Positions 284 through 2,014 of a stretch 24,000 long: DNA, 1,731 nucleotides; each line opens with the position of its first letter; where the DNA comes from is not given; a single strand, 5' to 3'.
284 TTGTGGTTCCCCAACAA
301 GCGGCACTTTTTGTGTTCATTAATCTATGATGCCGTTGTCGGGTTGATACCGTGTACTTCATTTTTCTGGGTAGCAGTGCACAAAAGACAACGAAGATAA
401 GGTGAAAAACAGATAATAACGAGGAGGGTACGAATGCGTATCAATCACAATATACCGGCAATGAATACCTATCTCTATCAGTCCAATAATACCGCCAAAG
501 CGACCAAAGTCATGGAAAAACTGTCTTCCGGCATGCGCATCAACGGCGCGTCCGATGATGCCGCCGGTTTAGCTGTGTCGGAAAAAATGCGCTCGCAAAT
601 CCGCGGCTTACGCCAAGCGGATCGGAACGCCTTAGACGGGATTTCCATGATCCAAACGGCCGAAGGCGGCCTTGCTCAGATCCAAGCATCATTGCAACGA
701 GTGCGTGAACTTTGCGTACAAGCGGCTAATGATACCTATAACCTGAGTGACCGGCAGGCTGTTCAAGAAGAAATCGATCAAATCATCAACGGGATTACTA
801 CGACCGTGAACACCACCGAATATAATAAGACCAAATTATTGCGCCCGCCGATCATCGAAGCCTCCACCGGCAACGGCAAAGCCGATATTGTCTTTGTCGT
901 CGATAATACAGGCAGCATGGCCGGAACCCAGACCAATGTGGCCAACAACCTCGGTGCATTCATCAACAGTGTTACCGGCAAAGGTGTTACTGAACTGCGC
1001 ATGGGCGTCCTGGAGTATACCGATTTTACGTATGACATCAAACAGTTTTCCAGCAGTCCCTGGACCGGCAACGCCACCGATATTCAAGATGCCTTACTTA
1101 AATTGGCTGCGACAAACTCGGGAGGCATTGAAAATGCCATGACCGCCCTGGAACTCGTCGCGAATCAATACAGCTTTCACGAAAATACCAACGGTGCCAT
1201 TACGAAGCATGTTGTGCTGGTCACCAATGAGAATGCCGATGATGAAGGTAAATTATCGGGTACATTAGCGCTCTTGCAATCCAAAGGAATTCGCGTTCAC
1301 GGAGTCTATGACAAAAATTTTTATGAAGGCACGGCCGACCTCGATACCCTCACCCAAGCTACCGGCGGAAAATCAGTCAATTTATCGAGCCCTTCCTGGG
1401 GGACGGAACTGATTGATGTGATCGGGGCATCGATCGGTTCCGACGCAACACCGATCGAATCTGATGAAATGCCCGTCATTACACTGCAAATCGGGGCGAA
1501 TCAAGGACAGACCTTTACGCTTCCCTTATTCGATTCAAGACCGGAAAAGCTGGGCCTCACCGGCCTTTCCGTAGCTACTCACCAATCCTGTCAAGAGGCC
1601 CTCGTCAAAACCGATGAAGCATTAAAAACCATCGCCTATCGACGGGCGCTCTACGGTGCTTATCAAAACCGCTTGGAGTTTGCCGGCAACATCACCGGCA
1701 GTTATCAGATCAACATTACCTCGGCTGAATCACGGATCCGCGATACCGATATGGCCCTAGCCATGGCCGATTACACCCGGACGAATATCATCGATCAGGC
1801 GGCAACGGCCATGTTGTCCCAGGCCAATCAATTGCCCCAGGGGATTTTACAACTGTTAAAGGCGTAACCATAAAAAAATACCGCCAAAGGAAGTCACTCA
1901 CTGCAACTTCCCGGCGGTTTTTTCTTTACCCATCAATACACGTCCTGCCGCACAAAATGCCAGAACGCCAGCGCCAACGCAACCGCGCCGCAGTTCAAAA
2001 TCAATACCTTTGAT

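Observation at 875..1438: Flagellin carrying a vWA-like domain where the surface-exposed D2/D3 region should be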

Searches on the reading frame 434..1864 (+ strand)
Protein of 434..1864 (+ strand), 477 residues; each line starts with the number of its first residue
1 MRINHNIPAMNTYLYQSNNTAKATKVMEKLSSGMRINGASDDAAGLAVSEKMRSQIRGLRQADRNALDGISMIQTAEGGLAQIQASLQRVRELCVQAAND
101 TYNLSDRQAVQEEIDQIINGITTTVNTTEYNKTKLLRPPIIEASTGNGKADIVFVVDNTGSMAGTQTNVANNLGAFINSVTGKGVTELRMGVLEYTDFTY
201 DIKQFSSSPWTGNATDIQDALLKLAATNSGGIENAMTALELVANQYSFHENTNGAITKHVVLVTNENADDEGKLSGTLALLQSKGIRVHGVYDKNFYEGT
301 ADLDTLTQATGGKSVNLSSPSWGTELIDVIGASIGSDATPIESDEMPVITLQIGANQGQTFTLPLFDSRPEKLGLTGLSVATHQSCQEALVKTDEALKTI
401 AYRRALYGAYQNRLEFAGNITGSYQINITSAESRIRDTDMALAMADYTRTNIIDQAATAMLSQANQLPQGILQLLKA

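Call 3: search_protein_families(library=pfam, proteins=[window:434-1864:+], max_evalue=1)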
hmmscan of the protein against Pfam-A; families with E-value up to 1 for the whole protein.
window:434-1864:+ (477 aa): 6 families
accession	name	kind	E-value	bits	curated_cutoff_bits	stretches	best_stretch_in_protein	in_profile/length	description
PF00669.25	Flagellin_N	-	1.9e-39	135.4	26.6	1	3-136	1-134/139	Bacterial flagellin N-terminal helical region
PF00700.27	Flagellin_C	-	7.6e-20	71.5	23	1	392-475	3-86/86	Bacterial flagellin C-terminal helical region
PF00092.34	VWA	-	8.7e-12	46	23.8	1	151-299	1-140/174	von Willebrand factor type A domain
PF13519.12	VWA_2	-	8.9e-07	29.9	27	1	152-264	1-104/107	von Willebrand factor type A domain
PF25106.1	VWA_4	-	0.014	15.4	27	1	152-292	2-130/169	von Willebrand factor A domain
PF12846.13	AAA_10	-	0.093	12.2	27.5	1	100-191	91-178/362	AAA-like domain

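Call 4: search_protein_families(library=ncbifam, proteins=[window:434-1864:+], max_evalue=1)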
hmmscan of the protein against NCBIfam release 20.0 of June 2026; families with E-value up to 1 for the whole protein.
window:434-1864:+ (477 aa): 33 families (the best 25 are shown)
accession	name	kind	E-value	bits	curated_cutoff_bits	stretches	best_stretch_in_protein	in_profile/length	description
NF009446.0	PRK12804.1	subfamily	1.7e-74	251.1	352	2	1-168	1-166/301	flagellin Hag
NF006467.0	PRK08869.1-2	subfamily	4.7e-57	193.9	443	1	3-476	5-400/400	flagellin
NF005294.0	PRK06819.1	subfamily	6.4e-56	190.5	387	1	24-476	26-376/376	FliC/FljB family flagellin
NF009448.0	PRK12806.1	equivalog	1.3e-55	189.1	531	1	3-476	5-474/475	flagellin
NF009444.0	PRK12802.1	equivalog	2.1e-53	181.7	332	2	2-186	4-175/282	flagellin domain-containing protein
NF009449.0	PRK12807.1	subfamily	6.1e-53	180.2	347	2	1-152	1-154/287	flagellin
NF006466.0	PRK08869.1-1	subfamily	1.4e-52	179.5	426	2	2-137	4-139/377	flagellin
NF006468.0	PRK08869.1-3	subfamily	1.3e-51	175.8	436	2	2-137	4-139/378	polar flagellin E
NF005953.0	PRK08026.1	subfamily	3.4e-51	175.4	619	3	25-136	27-138/548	FliC/FljB family flagellin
NF009445.0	PRK12803.1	equivalog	5.7e-49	167.2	450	2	1-136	1-136/335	flagellin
NF009450.0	PRK12808.1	equivalog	7.1e-49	167.6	476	2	1-137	1-137/476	flagellin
NF006469.0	PRK08869.1-4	equivalog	2.4e-45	155.6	627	2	2-145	4-147/377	flagellin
NF006470.0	PRK08869.1-5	equivalog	9.1e-45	153.5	423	2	3-175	4-171/388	flagellin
NF009447.0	PRK12805.1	equivalog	8e-42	143.7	404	2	1-145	1-145/287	FliC/FljB family flagellin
NF038071.1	lat_flg_LafA_2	exception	1.9e-39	135.8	365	2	16-177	17-172/284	lateral flagellin LafA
NF033876.2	flagella_HExxH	equivalog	1e-08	35.1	205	2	215-405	220-382/384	flagellinolysin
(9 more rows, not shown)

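Call 5: search_solved_structures(query=window:434-1864:+, max_evalue=0.01, show_alignments=1)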
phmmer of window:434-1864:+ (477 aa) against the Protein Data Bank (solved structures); distinct sequences matched with E-value up to 0.01: 79 (the best 60 are shown).
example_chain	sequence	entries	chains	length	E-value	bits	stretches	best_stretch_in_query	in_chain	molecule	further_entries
6t17_A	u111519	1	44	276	3.5e-62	213.9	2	1-136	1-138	Flagellin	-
8jmv_A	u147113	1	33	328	6.2e-62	213.1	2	1-136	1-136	Flagella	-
9au6_A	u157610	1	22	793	1.9e-59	204.9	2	1-156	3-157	Flagellin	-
5wjw_A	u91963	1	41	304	1.5e-58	201.9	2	1-158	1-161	Flagellin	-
6gow_D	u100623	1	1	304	1.8e-58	201.7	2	1-158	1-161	Flagellin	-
5wjy_A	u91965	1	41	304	2e-58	201.5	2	1-158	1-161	Flagellin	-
5wjt_A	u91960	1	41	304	3.1e-58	200.9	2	1-158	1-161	Flagellin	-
5wjx_A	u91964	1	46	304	4.4e-58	200.4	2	1-159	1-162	Flagellin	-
5wjv_A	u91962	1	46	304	4.7e-58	200.3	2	1-158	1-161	Flagellin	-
5maw_D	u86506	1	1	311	7.1e-58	199.7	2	2-158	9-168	Flagellin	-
9hpz_A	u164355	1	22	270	1.5e-57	198.6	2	2-136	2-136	Flagellin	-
5wjz_A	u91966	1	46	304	1.6e-57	198.6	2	1-158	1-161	Flagellin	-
5wju_A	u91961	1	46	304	1.7e-57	198.5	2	1-158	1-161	Flagellin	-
10ll_A4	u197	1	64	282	7.1e-56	193.1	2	1-137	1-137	Flagellin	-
10lm_A3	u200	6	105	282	4.3e-54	187.3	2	1-137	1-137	Flagellin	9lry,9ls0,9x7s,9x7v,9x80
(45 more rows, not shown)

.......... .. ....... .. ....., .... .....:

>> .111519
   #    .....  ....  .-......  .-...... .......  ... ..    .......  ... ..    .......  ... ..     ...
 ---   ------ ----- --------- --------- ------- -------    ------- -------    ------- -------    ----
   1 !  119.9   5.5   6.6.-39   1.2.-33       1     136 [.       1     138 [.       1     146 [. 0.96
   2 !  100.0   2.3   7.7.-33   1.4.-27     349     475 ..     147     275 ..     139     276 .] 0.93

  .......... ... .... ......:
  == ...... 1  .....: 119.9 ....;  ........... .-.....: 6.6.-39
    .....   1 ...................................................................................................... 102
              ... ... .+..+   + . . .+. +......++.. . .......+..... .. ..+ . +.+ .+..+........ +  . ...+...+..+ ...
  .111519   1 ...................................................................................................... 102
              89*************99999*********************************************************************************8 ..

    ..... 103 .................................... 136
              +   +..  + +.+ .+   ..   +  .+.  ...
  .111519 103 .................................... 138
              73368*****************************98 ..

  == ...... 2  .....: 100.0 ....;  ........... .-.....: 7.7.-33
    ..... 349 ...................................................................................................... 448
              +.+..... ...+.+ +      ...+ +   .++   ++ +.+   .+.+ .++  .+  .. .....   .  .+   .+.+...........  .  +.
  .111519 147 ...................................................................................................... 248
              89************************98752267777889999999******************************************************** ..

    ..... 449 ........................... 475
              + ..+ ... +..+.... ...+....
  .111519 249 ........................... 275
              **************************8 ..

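Call 10: find_homologous_proteins(query=window:434-1864:+, max_evalue=0.00001)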
Query window:434-1864:+ (477 aa): 8000 proteins with E <= 0.00001 among 8000 candidates; the best 120 are listed.
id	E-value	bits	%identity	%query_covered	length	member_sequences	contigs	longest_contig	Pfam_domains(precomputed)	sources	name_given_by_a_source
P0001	0.0e+0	1028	100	100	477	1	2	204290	PF00092.35,PF13519.13,PF00700.28,PF00669.26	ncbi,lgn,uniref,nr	ncbi:flagellin [Heliophilum fasciatum]|uniref:Flagellin n=1 Tax=Heliophilum fasciatum TaxID=35700 Re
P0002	6.4e-149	515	53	100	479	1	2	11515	PF00092.35,PF00700.28,PF00669.26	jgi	jgi:flagellin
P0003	5.7e-148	511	54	100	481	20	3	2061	PF00092.35,PF13519.13,PF00700.28,PF00669.26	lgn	-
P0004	7.1e-119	416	45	99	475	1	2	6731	PF00092.35,PF00700.28,PF00669.26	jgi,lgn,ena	-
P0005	5.5e-111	390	47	92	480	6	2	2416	PF00092.35,PF00700.28,PF00669.26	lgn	-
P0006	6.2e-111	389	45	100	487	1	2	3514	PF00092.35,PF00700.28,PF00669.26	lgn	-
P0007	3.7e-101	357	44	100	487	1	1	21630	PF00092.35,PF00700.28,PF00669.26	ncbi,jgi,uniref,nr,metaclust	ncbi:flagellin [Bacillus alveayuensis]|jgi:flagellin|uniref:flagellin N-terminal helical domain-cont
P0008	3.4e-92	328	41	100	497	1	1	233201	PF00092.35,PF25106.2,PF00700.28,PF00669.26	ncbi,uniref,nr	ncbi:flagellin [Alteribacillus sp. YIM 98480]|uniref:flagellin n=1 Tax=Alteribacillus sp. YIM 98480 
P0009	1.9e-83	299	66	29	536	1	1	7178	PF00700.28,PF00669.26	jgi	jgi:flagellin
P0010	1.3e-76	276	63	29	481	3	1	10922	PF00700.28,PF00669.26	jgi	jgi:flagellin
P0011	9.2e-74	267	64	29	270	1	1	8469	PF00700.28,PF00669.26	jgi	jgi:flagellin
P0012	2.5e-73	266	54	36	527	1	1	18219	PF00700.28,PF00669.26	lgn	-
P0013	4.7e-73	265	63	29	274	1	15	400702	PF00700.28,PF00669.26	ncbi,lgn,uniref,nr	ncbi:flagellin [Desulfuribacillus stibiiarsenatis]|uniref:Flagellin n=1 Tax=Desulfuribacillus stibii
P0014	7.7e-73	264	56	29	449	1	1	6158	PF00700.28,PF00669.26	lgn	-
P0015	8.2e-73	264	64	29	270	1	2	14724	PF00700.28,PF00669.26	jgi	jgi:flagellin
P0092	1.0e-68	250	42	51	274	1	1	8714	PF00700.28,PF00669.26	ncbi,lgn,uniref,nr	ncbi:flagellin [Heliophilum fasciatum]|uniref:Flagellin n=1 Tax=Heliophilum fasciatum TaxID=35700 Re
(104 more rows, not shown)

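Call 22: find_encoding_contigs(protein=P0001, flank=10000, max_places=3)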
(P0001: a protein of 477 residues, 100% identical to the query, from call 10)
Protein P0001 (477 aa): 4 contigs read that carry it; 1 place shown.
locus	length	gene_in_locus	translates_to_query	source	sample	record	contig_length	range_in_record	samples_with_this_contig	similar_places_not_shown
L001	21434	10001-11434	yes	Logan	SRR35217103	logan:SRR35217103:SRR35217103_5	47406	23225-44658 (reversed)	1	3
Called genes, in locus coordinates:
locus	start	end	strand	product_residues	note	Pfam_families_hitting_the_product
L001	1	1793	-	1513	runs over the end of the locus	?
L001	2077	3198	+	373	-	PF00195:Chal_sti_synt_N, PF08392:FAE1_CUT1_RppA, PF08545:ACP_syn_III (faint), PF02797:Chal_sti_synt_C, PF08541:ACP_syn_III_C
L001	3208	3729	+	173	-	PF04191:PEMT, PF04140:ICMT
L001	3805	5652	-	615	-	PF02581:TMP-TENI, PF03060:NMO, PF00586:AIRS, PF02769:AIRS_C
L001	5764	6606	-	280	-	PF02110:HK, PF08543:Phos_pyr_kin (weak)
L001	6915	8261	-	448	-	PF02812:ELFV_dehydrog_N, PF00208:ELFV_dehydrog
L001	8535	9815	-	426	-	-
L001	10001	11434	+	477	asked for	PF00669:Flagellin_N, PF00092:VWA, PF13519:VWA_2 (weak), PF00700:Flagellin_C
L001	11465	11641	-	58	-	-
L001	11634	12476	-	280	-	PF00657:Lipase_GDSL, PF13472:Lipase_GDSL_2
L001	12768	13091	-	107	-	PF14358:DUF4405 (weak)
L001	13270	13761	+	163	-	PF00583:Acetyltransf_1, PF13673:Acetyltransf_10, PF13508:Acetyltransf_7, PF08445:FR47 (weak)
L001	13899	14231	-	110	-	PF14358:DUF4405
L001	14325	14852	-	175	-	PF02915:Rubrerythrin (faint), PF09537:DUF2383 (faint), PF07875:Coat_F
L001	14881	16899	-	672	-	PF02518:HATPase_c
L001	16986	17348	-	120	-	PF00072:Response_reg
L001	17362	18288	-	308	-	PF13690:CheX (weak)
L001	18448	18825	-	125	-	PF02537:CRCB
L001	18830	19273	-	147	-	PF02537:CRCB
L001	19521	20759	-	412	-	PF01522:Polysacc_deac_1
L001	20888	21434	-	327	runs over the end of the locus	PF01545:Cation_efflux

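Call 23: find_encoding_contigs(protein=P0092, flank=10000, max_places=3)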
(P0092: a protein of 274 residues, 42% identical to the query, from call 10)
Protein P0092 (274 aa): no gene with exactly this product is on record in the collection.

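Call 24: predict_structure(alignment_id=A1)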
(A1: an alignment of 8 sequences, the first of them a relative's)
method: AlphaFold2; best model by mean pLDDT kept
length: 477 residues; sequences in the alignment: 8
mean_pLDDT: 79.4   pTM: 0.46
mean pLDDT of the five models: 79.4, 73.9, 73.1, 68.7, 68.3
residues with pLDDT >= 90: 150; 70-90: 200; 50-70: 98; < 50: 29
segments of 3 or more residues with pLDDT < 50: 1-6, 36-40, 142-147, 338-341, 474-477
pLDDT, mean of each block of 10 residues (from residue 1): 47 64 60 48 66 86 91 95 96 90 89 95 92 83 53 88 86 84 76 84 90 91 78 80 86 68 80 83 88 74 88 85 79 59 69 84 89 89 92 96 94 90 82 71 69 69 58 47
secondary structure, 60 per line:
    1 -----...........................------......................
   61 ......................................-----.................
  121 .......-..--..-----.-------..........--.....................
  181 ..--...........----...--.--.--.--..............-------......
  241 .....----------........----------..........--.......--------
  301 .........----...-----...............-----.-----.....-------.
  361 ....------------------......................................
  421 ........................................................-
elements in order: H6-32 H39-98 H104-127 E148-157 H160-182 E185-195 E200-202 H214-227 H235-245 E256-263 H274-283 E286-292 H301-309 E314-316 H322-336 E348-352 E360-364 H383-476

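Call 31: fold_search(model_id=the predicted structure, library=pdb)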
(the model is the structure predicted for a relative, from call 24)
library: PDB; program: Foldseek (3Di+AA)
matches with E <= 10: 864; with E <= 0.001: 307
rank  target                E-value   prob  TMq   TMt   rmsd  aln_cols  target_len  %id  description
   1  9lry_A                1.1e-13  1.00  0.50  0.82   7.7       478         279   26  Straight and symmetrical filament of the spirochete periplasmic flagella of Leptospira biflexa (released 2025-12-24)
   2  9lrz                  1.2e-13  1.00  0.50  0.82   7.6       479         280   25  Core filament of the spirochete periplasmic flagella of Leptospira biflexa (released 2025-12-24)
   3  6t17_A                1.2e-13  1.00  0.50  0.82   5.6       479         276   28  Cryo-EM structure of the wild-type flagellar filament of the Firmicute Kurthia (released 2019-10-30)
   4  9ls0_A                2.1e-13  1.00  0.50  0.81   7.4       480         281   26  Straight and symmetrical filament of the spirochete periplasmic flagella of Leptospira biflexa deleted fcpB strain (released 2025-12-24)
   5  8jmv_A                4.2e-13  1.00  0.50  0.71   4.6       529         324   27  Flagellar fibrils from Bacillus amyloliquefaciens (released 2023-12-06)
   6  9hpz_A                1.1e-12  1.00  0.50  0.84   4.3       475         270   26  Cryo-EM structure of the wild-type flagellar filament from Roseburia hominis (released 2025-12-10)
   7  5wjw_A                3.9e-12  1.00  0.49  0.74   9.0       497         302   27  Cryo-EM structure of B. subtilis flagellar filaments H84R (released 2017-10-25)
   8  5wjz_A                6.7e-12  1.00  0.46  0.70   9.0       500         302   27  Cryo-EM structure of B. subtilis flagellar filaments E115G (released 2017-10-25)
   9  5wjv_A                1.1e-11  1.00  0.47  0.71   9.5       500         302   27  Cryo-EM structure of B. subtilis flagellar filaments A233V (released 2017-10-25)
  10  5wjt_A                1.5e-11  1.00  0.49  0.75   6.4       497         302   27  Cryo-EM structure of B. subtilis flagellar filaments N226Y (released 2017-10-25)
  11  5wju_A                1.7e-11  1.00  0.47  0.71   9.5       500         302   27  Cryo-EM structure of B. subtilis flagellar filaments A39V, N133H (released 2017-10-25)
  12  8cxm_0                2.9e-11  1.00  0.50  0.86   3.4       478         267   22  Cryo-EM structure of the supercoiled E. coli K12 flagellar filament core, Normal waveform (released 2022-09-07)
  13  5wjx_A                1.2e-10  1.00  0.48  0.72   7.1       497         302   27  Cryo-EM structure of B. subtilis flagellar filaments S17P (released 2017-10-25)
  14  9lah_AA               1.3e-10  1.00  0.50  0.85   4.0       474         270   22  Cryo-EM structure of Shewanella oneidensis MR-1 flagella. (released 2026-01-07)
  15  8cvi_D                1.5e-10  1.00  0.49  0.84   3.9       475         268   22  Cryo-EM structure of the supercoiled EPEC H6 flagellar filament core Curly I waveform (released 2022-09-07)
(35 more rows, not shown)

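Call 39: find_encoding_contigs(protein=P0008, flank=10000, max_places=2)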
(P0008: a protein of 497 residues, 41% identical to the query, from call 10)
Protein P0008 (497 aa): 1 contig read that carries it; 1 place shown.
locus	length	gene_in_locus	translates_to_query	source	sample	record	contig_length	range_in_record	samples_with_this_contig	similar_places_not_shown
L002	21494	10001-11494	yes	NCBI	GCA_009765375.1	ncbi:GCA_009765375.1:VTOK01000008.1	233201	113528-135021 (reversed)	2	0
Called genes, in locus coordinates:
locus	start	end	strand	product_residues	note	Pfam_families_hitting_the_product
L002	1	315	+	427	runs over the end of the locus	PF06808:DctM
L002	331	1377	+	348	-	PF02615:Ldh_2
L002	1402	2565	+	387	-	PF00465:Fe-ADH, PF13685:Fe-ADH_2, PF25137:ADH_Fe_C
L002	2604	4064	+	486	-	PF00171:Aldedh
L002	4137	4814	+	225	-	PF03737:RraA-like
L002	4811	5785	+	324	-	PF00389:2-Hacid_dh, PF02826:2-Hacid_dh_C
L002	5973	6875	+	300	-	PF03547:Mem_trans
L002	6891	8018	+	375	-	PF02595:Gly_kinase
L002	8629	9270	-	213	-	PF19700:DUF6198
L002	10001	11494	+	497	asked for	PF00669:Flagellin_N, PF00092:VWA, PF25106:VWA_4, PF00700:Flagellin_C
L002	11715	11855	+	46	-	-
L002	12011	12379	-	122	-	-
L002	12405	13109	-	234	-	PF00027:cNMP_binding, PF13545:HTH_Crp_2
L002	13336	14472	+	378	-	PF00266:Aminotran_5, PF22580:KYNU_C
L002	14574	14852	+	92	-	-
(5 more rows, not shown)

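Call 40: find_encoding_contigs(protein=P0007, flank=10000, max_places=2)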
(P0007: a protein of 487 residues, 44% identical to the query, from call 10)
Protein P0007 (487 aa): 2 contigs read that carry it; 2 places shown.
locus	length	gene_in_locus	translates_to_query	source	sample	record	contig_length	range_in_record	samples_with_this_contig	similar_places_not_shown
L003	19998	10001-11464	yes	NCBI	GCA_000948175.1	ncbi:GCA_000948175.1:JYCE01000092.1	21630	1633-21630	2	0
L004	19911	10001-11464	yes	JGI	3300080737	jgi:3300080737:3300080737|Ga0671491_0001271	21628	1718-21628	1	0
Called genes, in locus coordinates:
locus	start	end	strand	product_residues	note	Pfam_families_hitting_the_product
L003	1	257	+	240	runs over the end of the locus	PF00814:TsaD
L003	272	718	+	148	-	PF13302:Acetyltransf_3, PF13527:Acetyltransf_9 (weak), PF00583:Acetyltransf_1, PF13523:Acetyltransf_8 (faint), PF13673:Acetyltransf_10, PF13508:Acetyltransf_7, PF08445:FR47 (weak)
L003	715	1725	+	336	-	PF02543:Carbam_trans_N (faint), PF00814:TsaD, PF22521:HypF_C_2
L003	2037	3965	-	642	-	PF00005:ABC_tran, PF00931:NB-ARC (faint), PF02367:TsaE (faint), PF02463:SMC_N (faint), PF03193:RsgA_GTPase (faint), PF12848:ABC_tran_Xtn, PF00005:ABC_tran, PF16326:ABC_tran_CTD, +11 more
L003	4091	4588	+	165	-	PF01967:MoaC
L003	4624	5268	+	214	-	PF06971:Put_DNA-bind_N, PF02629:CoA_binding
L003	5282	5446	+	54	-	PF02416:TatA_B_E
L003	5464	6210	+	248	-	PF00902:TatC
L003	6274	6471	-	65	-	PF14146:DUF4305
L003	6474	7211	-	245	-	PF02517:Rce1-like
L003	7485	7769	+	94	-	PF00166:Cpn10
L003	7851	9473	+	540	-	PF00118:Cpn60_TCP1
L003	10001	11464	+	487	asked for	PF00669:Flagellin_N, PF00092:VWA, PF00700:Flagellin_C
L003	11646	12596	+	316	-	PF00493:MCM (weak), PF20030:bpMoxR, PF00004:AAA, PF07726:AAA_3, PF07728:AAA_5, PF17863:AAA_lid_2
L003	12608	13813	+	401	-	PF01882:DUF58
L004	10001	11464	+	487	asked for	PF00669:Flagellin_N, PF00092:VWA, PF00700:Flagellin_C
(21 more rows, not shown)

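Call 41: find_encoding_contigs(protein=P0002, flank=10000, max_places=2)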
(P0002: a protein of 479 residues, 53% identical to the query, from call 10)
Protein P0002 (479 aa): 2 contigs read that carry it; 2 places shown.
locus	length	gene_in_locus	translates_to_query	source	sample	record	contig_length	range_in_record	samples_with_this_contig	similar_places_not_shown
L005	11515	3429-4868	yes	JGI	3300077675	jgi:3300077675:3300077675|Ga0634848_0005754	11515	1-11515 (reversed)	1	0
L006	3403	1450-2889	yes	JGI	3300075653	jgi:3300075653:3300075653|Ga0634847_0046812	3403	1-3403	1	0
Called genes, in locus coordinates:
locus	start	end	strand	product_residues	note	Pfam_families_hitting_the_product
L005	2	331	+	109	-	?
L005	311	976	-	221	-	-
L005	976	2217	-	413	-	PF16491:Peptidase_M48_N, PF01435:Peptidase_M48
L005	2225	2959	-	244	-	PF02535:Zip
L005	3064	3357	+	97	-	PF10752:DUF2533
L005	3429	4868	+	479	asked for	PF00669:Flagellin_N, PF00092:VWA, PF00700:Flagellin_C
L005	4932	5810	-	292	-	PF03180:Lipoprotein_9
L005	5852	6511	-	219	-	PF00528:BPD_transp_1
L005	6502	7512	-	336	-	PF00005:ABC_tran, PF02463:SMC_N (weak), PF13304:AAA_21 (faint), PF09383:NIL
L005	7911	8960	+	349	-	PF03773:ArsP_1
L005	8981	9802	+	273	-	PF09323:DUF1980, PF21537:DUF1980_C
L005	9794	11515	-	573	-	?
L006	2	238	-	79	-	?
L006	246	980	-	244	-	PF02535:Zip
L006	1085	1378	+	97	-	PF10752:DUF2533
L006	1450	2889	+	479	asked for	PF00669:Flagellin_N, PF00092:VWA, PF00700:Flagellin_C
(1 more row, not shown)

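Call 62: search_protein_families(library=pfam, proteins=[L001:8535-9815:-], max_evalue=0.01)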
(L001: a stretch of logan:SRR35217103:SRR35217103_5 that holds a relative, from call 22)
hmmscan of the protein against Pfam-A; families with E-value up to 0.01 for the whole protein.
L001:8535-9815:- (426 aa): 0 families
